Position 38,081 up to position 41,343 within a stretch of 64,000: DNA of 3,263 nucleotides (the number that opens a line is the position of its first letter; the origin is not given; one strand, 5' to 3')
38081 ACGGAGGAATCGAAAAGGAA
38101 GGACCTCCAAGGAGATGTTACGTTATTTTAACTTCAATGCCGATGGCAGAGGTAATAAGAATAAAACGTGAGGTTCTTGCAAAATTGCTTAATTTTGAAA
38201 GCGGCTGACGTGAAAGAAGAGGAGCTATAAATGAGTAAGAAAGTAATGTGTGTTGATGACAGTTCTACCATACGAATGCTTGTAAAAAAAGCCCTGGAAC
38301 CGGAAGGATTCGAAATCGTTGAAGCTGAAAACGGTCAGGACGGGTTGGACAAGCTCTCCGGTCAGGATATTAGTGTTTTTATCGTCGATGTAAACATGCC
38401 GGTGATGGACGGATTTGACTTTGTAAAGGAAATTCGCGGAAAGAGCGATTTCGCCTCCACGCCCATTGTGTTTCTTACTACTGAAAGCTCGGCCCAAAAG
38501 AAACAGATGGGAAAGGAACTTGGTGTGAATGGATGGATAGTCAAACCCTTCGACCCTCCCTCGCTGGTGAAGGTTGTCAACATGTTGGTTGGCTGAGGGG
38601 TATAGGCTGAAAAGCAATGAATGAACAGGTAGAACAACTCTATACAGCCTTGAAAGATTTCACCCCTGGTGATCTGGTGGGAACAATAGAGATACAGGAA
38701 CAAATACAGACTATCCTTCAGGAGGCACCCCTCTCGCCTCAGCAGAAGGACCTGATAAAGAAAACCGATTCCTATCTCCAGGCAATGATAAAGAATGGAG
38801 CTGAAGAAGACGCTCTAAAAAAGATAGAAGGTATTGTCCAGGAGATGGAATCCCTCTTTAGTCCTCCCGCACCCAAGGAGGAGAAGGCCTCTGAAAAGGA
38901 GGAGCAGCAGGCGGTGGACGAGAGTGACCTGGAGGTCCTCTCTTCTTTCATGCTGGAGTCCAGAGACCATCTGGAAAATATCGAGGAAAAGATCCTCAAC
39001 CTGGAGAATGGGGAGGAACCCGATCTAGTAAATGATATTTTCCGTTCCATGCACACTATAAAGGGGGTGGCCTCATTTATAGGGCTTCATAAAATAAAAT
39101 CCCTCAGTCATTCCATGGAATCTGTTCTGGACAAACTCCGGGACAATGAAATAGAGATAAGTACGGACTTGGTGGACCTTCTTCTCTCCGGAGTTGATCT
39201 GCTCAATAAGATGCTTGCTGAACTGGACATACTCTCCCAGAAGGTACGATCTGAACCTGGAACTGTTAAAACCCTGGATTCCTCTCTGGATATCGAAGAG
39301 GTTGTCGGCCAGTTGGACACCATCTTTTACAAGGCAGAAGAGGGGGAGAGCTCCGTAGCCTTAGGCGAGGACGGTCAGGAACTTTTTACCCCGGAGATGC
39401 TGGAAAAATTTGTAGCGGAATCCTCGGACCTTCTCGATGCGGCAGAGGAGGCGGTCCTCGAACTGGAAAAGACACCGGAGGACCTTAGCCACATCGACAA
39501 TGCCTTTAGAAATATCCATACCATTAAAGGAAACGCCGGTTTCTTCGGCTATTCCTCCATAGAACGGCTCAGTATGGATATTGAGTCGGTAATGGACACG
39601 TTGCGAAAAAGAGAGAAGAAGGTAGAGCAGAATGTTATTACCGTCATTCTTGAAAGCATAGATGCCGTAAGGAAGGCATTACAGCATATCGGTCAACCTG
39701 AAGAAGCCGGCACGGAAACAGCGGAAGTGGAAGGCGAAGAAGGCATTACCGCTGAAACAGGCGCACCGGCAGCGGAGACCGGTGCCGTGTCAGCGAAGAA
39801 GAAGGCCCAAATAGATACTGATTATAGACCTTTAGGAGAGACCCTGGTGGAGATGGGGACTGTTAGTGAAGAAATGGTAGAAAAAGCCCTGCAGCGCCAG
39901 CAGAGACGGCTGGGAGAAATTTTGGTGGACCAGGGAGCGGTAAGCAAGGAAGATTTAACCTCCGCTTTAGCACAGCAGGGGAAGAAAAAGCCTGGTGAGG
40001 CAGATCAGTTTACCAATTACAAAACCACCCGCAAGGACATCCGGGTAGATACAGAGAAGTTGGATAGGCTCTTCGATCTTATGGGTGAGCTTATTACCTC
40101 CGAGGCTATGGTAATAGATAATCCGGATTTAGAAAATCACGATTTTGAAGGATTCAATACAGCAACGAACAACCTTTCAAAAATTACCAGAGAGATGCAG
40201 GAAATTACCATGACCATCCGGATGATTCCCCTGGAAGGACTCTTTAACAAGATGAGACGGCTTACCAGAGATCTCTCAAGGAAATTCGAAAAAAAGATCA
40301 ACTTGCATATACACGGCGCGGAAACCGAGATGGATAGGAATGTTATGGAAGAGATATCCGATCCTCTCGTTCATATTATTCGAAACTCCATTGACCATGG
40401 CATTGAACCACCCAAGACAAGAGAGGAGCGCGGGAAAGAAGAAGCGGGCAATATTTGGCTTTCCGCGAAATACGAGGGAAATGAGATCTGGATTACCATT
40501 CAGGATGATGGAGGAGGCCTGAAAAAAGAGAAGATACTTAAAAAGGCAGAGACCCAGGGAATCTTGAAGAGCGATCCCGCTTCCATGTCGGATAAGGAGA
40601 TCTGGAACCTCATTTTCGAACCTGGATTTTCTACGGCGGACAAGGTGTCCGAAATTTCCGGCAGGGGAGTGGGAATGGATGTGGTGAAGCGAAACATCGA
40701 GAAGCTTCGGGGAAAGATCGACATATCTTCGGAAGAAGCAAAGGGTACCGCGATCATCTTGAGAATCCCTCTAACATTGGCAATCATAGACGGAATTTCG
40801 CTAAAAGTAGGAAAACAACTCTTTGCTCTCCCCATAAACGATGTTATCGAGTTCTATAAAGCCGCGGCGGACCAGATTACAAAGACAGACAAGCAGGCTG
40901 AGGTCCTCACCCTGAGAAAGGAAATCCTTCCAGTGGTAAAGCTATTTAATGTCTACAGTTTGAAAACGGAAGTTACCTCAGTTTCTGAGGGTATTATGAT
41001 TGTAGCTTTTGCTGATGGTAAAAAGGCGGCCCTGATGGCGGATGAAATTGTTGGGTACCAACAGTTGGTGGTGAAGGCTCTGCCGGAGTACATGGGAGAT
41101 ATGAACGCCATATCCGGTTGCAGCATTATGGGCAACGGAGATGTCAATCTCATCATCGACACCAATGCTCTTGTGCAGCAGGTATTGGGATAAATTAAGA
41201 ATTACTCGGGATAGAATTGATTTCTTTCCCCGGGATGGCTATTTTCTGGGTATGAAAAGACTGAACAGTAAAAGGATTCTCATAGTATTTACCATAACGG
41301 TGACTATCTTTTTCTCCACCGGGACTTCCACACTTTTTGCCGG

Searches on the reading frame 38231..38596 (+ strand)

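Call 71: search_protein_families(library=pfam, proteins=[window:38231-38596:+], max_evalue=0.00001)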
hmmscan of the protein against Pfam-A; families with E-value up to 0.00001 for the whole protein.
window:38231-38596:+ (121 aa): 1 family
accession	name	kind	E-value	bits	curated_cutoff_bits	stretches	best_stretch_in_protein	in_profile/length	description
PF00072.30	Response_reg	-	2.3e-27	95.8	30.2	1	5-116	1-110/111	Response regulator receiver domain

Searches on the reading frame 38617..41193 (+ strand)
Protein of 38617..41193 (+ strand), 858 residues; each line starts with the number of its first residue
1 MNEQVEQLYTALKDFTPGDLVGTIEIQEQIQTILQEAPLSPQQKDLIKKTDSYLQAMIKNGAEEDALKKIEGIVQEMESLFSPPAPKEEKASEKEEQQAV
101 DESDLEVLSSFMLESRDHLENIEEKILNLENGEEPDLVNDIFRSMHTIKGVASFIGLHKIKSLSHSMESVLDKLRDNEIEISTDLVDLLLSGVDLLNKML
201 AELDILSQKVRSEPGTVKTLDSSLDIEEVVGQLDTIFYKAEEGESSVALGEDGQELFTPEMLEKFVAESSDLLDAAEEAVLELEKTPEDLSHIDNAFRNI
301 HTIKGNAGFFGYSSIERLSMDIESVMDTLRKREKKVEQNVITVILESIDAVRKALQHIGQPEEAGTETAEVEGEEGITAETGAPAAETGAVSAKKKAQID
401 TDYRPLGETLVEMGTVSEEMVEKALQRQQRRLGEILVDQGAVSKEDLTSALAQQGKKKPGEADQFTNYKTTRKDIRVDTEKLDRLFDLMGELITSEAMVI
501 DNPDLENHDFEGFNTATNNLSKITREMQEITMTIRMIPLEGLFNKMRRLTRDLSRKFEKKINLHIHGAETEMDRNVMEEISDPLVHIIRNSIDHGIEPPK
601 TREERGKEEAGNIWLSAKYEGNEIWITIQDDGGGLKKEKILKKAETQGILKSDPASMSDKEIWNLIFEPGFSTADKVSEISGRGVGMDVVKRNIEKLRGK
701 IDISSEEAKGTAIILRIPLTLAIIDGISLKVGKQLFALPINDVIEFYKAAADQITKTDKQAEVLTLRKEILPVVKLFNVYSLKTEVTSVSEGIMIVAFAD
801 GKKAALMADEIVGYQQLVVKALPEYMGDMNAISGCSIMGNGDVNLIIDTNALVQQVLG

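Call 71: search_protein_families(library=pfam, proteins=[window:38617-41193:+], max_evalue=0.00001)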
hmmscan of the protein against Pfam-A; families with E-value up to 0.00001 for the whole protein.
window:38617-41193:+ (858 aa): 4 families
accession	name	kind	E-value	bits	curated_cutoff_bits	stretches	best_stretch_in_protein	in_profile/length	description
PF01627.28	Hpt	-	6.7e-31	106.8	24.6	2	106-203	1-81/84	Hpt domain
PF01584.24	CheW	-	3.1e-19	69.4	23.5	1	726-855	2-136/138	CheW-like domain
PF02518.31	HATPase_c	-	1.1e-17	64.9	26.4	1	581-720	3-110/111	Histidine kinase-, DNA gyrase B-, and HSP90-like ATPase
PF02895.20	H-kinase_dim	-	1e-13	52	23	1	474-534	3-68/68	Signal transducing histidine kinase, homodimeric domain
